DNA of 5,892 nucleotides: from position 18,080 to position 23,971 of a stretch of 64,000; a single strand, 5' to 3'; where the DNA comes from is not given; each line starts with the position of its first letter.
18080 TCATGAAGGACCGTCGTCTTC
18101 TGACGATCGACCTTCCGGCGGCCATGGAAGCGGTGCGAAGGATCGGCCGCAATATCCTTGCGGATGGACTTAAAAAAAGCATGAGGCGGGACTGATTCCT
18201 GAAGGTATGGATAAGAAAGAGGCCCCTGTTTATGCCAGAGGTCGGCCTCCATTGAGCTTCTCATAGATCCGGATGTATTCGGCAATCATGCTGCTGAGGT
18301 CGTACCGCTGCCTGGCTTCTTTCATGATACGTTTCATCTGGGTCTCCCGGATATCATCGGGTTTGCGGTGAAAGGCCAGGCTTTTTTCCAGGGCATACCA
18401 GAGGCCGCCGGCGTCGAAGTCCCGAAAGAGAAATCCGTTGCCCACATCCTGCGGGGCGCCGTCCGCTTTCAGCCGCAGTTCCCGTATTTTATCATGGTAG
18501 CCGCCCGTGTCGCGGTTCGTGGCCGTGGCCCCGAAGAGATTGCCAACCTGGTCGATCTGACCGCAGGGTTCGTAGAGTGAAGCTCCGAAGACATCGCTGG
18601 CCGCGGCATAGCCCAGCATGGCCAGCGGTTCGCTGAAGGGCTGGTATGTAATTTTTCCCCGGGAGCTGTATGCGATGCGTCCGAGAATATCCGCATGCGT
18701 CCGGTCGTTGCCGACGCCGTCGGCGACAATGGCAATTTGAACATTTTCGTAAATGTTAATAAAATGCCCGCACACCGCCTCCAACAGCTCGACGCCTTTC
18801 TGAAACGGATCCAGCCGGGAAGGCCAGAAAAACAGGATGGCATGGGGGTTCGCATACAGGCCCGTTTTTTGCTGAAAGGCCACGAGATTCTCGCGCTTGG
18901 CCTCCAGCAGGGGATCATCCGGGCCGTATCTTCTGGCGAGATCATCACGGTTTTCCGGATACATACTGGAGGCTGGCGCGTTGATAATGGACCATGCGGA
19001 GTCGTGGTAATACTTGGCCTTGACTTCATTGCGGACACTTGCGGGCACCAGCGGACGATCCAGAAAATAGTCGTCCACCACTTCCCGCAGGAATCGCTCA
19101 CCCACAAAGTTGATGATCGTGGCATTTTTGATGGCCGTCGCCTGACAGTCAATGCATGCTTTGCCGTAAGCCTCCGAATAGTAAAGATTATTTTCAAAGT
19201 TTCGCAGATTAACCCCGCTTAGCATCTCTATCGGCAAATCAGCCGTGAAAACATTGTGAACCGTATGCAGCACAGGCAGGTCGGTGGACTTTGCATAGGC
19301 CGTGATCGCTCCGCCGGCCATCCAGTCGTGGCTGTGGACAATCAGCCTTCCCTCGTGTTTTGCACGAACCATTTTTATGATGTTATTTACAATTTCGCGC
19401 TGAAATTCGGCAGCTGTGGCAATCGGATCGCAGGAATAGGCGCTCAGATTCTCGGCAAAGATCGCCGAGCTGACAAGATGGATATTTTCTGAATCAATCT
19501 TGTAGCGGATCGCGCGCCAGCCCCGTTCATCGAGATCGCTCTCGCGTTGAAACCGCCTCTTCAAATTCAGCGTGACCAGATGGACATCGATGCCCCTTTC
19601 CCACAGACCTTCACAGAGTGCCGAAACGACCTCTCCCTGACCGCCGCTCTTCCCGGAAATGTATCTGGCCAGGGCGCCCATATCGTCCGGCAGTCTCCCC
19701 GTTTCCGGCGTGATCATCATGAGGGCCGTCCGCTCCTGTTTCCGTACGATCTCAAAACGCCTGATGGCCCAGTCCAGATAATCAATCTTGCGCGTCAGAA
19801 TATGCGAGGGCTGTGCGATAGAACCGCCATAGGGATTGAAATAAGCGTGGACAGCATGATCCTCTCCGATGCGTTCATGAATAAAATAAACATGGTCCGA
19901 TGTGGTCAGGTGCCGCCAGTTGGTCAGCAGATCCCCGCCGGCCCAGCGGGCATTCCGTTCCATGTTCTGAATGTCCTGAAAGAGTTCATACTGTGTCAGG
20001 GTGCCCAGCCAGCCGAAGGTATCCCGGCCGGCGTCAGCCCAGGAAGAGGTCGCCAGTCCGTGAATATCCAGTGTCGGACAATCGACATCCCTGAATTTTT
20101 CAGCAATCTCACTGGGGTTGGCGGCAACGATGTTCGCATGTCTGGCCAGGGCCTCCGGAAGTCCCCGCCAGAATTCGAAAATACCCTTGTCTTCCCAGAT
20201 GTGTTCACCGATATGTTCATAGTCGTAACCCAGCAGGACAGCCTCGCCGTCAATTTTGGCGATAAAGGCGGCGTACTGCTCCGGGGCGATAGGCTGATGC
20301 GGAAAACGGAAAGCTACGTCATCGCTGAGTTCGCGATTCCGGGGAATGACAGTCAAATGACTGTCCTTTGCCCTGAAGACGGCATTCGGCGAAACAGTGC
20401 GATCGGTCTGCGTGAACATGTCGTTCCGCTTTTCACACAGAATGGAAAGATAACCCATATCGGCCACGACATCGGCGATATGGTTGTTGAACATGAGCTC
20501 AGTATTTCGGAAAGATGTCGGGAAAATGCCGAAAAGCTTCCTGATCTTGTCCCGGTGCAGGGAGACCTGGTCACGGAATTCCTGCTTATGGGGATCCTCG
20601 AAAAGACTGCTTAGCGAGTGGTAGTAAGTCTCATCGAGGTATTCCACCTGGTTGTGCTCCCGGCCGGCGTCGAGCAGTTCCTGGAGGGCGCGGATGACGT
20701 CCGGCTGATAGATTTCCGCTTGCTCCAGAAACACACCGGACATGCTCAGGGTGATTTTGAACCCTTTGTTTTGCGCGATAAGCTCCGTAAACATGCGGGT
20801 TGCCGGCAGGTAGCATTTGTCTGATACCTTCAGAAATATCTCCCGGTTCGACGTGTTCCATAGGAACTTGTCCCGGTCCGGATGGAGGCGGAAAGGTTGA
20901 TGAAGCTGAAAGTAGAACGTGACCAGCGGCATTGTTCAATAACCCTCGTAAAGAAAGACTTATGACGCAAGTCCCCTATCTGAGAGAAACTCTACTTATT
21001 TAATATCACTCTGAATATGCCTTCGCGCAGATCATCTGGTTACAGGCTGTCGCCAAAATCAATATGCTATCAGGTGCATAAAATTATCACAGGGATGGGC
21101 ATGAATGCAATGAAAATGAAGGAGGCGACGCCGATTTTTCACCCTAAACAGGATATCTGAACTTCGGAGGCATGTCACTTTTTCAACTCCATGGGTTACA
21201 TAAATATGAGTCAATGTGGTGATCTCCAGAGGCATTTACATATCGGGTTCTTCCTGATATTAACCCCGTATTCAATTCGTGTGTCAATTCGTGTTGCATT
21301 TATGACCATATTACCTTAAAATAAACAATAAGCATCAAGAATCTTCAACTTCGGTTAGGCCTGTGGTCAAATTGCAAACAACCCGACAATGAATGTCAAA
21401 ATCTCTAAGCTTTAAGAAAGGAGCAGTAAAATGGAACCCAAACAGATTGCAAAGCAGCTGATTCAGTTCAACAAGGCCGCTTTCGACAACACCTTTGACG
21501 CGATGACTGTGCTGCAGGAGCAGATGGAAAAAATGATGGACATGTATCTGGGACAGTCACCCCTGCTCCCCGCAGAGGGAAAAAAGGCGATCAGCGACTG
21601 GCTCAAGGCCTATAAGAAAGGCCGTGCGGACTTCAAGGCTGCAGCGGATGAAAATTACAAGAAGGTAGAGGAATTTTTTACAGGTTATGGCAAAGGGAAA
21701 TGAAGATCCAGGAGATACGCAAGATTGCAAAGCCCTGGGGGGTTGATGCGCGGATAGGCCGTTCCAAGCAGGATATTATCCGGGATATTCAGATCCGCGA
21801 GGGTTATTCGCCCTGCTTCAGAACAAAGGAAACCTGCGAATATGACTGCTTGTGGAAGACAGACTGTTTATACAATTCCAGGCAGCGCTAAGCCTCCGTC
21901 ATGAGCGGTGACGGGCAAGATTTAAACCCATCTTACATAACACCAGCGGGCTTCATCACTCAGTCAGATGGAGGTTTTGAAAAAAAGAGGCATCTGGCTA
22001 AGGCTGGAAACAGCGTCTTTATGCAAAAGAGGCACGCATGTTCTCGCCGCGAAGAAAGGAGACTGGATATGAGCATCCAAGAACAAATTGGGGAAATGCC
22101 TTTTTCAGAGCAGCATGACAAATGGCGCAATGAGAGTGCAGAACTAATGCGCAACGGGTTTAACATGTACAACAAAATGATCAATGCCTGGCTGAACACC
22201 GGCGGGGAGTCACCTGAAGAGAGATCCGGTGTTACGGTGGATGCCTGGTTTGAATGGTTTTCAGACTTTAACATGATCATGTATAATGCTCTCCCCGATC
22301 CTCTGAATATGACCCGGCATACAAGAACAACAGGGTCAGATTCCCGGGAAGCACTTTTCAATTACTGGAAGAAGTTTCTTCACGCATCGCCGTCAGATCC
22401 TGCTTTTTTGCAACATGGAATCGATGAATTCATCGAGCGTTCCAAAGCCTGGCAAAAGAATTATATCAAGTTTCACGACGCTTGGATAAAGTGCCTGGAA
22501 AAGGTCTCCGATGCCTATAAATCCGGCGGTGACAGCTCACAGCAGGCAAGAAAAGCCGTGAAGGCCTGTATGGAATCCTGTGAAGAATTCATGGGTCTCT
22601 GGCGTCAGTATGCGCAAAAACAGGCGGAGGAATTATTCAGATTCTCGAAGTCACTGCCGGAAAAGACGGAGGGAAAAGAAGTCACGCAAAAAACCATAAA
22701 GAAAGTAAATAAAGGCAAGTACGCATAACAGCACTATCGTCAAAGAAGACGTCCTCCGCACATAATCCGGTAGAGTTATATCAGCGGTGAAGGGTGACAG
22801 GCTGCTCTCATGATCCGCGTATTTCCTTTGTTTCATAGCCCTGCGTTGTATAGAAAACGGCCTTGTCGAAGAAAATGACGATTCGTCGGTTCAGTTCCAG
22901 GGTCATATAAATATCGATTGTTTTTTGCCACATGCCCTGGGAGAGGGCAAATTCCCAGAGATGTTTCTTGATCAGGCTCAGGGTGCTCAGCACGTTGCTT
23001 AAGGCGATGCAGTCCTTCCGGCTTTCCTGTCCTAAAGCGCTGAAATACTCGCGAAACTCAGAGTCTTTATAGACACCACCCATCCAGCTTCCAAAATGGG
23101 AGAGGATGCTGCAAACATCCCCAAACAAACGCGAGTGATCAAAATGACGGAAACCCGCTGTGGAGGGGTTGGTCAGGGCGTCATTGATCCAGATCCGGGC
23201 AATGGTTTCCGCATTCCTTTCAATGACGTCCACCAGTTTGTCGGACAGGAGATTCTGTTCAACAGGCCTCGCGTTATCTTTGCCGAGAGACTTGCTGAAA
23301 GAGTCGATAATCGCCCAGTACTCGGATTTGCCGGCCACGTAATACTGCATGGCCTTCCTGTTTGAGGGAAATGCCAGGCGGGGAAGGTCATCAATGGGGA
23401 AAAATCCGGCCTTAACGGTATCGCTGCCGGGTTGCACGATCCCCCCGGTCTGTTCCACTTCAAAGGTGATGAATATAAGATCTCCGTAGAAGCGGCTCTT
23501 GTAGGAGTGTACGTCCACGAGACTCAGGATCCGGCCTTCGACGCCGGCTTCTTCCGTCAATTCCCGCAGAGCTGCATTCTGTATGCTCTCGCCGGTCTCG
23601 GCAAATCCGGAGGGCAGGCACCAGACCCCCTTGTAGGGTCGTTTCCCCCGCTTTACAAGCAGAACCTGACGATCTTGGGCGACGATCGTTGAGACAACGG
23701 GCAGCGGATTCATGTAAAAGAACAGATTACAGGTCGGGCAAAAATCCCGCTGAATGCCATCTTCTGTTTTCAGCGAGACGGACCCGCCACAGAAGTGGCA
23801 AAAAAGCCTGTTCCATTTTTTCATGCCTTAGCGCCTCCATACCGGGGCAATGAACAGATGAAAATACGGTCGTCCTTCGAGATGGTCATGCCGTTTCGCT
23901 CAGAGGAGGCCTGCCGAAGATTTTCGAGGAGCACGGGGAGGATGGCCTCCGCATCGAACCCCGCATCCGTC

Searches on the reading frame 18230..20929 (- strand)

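Call 46: search_protein_families(library=pfam, proteins=[window:18230-20929:-], max_evalue=0.00001)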
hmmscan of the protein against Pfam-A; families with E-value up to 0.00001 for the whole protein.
window:18230-20929:- (899 aa): 4 families
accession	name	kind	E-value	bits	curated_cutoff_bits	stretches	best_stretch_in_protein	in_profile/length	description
PF03065.20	Glyco_hydro_57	-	4.7e-60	203.8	21.2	1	4-283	1-286/291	Glycosyl hydrolase family 57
PF08323.17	Glyco_transf_5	-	1.9e-11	44.6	22.7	1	427-622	14-229/239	Starch synthase catalytic domain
PF13439.12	Glyco_transf_4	-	2e-09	38.2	28.5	1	429-578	2-109/170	Glycosyltransferase Family 4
PF13579.12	Glyco_trans_4_4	-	7.1e-08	33.4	29.7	1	429-561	1-105/158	Glycosyl transferase 4-like domain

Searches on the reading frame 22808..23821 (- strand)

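Call 46: search_protein_families(library=pfam, proteins=[window:22808-23821:-], max_evalue=0.00001)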
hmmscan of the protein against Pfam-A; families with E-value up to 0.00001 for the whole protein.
window:22808-23821:- (337 aa): 1 family
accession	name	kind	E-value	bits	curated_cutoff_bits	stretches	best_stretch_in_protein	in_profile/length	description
PF00293.34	NUDIX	-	3.6e-21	76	21.1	1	41-158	4-131/134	NUDIX domain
